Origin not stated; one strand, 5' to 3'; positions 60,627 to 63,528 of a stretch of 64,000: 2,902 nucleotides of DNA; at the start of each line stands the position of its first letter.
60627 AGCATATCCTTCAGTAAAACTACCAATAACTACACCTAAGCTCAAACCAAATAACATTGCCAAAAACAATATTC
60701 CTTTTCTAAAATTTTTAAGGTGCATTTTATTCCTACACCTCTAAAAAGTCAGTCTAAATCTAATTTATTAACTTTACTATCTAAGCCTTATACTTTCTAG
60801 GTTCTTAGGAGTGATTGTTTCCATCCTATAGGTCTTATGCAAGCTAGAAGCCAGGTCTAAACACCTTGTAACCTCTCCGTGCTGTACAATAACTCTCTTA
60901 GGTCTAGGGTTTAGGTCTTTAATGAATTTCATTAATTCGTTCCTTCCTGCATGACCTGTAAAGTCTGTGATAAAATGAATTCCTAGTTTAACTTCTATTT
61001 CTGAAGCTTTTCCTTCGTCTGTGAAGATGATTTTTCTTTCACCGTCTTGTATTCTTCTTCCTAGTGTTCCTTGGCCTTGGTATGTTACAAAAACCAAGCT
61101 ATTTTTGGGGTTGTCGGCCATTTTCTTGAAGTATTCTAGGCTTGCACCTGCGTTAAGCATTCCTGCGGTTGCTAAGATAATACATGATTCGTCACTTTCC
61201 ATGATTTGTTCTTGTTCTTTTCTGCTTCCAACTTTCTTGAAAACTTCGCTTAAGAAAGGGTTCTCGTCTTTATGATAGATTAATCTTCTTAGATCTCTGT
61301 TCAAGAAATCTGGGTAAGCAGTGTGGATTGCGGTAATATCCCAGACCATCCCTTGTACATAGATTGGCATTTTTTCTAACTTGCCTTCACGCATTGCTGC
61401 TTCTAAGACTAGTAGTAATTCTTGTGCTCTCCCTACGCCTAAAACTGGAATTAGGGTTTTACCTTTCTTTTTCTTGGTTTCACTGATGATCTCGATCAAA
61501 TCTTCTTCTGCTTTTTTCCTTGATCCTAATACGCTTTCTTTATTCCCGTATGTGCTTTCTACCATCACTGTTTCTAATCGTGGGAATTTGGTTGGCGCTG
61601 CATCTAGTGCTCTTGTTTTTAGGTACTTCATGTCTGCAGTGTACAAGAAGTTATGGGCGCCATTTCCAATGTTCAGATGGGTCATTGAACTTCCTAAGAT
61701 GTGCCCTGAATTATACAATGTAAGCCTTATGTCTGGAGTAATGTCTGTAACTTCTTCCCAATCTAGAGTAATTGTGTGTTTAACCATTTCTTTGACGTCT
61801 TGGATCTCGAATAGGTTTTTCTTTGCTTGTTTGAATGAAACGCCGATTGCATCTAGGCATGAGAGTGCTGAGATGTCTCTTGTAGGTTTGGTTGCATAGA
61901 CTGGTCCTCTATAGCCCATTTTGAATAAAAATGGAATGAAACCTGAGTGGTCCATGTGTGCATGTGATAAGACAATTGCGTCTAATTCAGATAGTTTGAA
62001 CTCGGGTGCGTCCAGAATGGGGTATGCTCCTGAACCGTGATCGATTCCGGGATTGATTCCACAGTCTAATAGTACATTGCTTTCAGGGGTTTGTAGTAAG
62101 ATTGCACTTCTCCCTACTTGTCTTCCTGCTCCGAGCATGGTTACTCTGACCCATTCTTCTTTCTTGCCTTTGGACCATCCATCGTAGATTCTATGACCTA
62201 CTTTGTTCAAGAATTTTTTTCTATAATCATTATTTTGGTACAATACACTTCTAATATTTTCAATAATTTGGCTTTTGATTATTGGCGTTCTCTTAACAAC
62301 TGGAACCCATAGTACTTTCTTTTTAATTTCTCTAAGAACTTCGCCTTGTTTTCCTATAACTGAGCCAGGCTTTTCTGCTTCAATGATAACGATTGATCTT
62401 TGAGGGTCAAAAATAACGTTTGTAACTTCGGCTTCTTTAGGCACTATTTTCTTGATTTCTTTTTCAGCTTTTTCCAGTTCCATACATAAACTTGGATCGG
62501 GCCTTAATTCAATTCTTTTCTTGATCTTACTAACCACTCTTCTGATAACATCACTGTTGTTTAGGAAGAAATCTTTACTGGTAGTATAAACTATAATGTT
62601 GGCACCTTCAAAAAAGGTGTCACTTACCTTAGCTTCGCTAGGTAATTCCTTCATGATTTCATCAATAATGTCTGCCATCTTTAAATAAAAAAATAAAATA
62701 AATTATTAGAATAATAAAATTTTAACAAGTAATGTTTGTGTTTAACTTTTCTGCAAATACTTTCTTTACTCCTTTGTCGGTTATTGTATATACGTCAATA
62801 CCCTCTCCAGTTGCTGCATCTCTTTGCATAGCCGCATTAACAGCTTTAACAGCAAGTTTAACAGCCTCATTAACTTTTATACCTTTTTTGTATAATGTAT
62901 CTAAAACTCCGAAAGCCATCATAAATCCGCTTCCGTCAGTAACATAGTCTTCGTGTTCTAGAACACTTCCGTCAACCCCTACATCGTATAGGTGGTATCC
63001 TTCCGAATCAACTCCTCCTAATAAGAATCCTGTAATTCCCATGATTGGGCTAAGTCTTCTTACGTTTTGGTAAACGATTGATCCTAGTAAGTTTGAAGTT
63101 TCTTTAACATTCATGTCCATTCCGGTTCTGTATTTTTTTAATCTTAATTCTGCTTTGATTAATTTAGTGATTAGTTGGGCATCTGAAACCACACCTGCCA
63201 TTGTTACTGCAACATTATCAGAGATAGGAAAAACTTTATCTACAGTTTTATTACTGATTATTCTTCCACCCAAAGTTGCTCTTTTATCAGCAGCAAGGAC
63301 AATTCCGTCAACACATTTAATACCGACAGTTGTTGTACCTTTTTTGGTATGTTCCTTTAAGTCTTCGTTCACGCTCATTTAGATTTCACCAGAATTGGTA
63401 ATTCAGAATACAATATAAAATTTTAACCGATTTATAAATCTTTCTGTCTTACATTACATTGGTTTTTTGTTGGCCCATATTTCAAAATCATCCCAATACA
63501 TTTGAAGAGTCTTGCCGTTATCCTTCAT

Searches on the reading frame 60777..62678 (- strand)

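Call 28: search_protein_families(library=ncbifam, proteins=[window:60777-62678:-], max_evalue=0.00001)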
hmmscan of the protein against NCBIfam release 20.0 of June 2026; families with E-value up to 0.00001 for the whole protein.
window:60777-62678:- (633 aa): 4 families
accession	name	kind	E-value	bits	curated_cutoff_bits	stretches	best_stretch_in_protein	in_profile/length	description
TIGR03675.1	arCOG00543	equivalog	7.4e-261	866.9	580.2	1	3-632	3-630/631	beta-CASP ribonuclease aCPSF1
NF045584.1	cas14_MBL_CASP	equivalog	9.5e-93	311.6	800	1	177-624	1-432/612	type VII CRISPR-associated protein Cas14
TIGR04122.1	Xnuc_lig_assoc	equivalog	6.6e-07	28.4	325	0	305-451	67-202/326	ligase-associated DNA damage response exonuclease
TIGR00649.1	MG423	subfamily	1.9e-06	26.6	400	1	177-269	1-96/546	RNase J family beta-CASP ribonuclease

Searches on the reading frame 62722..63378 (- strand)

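Call 28: search_protein_families(library=ncbifam, proteins=[window:62722-63378:-], max_evalue=0.00001)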
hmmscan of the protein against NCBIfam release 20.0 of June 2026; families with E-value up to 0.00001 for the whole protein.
window:62722-63378:- (218 aa): 5 families
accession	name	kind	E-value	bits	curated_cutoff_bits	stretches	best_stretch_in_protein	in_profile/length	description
TIGR03634.1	arc_protsome_B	equivalog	2.2e-59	200.2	224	1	14-204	1-185/185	archaeal proteasome endopeptidase complex subunit beta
TIGR03633.1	arc_protsome_A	equivalog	4.7e-27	95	287.35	1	8-210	23-223/230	archaeal proteasome endopeptidase complex subunit alpha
NF003075.0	PRK03996.1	subfamily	3.9e-26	91.9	219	1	9-212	31-232/248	archaeal proteasome endopeptidase complex subunit alpha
TIGR03690.1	20S_bact_beta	equivalog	2.3e-24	86.4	191.9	1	11-196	2-186/222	proteasome subunit beta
TIGR03691.1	20S_bact_alpha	equivalog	6e-06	25.9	139.05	0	122-188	128-194/229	proteasome subunit alpha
